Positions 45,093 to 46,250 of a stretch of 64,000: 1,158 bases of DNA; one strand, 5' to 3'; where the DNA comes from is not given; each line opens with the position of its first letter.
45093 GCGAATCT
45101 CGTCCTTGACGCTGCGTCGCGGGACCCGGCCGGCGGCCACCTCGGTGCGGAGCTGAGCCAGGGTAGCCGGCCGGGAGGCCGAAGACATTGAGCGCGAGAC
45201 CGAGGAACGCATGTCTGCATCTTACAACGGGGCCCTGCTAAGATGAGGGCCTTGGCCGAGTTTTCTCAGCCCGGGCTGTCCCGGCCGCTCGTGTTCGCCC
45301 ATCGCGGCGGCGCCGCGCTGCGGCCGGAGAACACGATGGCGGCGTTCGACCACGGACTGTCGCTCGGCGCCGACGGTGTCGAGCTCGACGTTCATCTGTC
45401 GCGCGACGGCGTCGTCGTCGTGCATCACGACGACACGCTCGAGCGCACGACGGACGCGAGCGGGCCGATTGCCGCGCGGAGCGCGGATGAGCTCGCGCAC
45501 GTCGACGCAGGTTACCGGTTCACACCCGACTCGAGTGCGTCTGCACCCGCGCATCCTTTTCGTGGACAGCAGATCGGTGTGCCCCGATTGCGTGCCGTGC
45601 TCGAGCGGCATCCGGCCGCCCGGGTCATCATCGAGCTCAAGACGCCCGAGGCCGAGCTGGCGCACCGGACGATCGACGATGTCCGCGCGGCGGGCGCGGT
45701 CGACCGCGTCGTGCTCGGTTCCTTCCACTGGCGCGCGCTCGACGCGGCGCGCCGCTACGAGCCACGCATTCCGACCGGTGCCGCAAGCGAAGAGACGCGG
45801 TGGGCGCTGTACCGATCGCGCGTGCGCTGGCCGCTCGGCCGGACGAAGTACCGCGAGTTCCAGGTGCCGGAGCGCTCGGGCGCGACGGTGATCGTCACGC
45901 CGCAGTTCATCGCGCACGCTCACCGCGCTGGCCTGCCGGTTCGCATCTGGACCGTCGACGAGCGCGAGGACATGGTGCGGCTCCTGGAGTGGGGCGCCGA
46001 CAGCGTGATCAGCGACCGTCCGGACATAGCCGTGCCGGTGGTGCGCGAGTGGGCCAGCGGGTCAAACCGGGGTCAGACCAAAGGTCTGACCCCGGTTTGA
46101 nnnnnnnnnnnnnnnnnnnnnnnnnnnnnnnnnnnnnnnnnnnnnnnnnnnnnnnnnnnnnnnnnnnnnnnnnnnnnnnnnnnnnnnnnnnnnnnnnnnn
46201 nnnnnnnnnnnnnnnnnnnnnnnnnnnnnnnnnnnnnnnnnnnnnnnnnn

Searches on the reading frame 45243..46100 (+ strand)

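Call 74: search_protein_families(library=pfam, proteins=[window:45243-46100:+])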
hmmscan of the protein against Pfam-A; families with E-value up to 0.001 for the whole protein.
window:45243-46100:+ (285 aa): 2 families
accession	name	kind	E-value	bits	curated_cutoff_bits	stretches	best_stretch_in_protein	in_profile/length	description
PF03009.23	GDPD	-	2e-48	166.1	23.6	1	20-261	1-243/244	Glycerophosphoryl diester phosphodiesterase family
PF13653.12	GDPD_2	-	9.3e-05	23.2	27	1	232-261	1-30/30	Glycerophosphoryl diester phosphodiesterase family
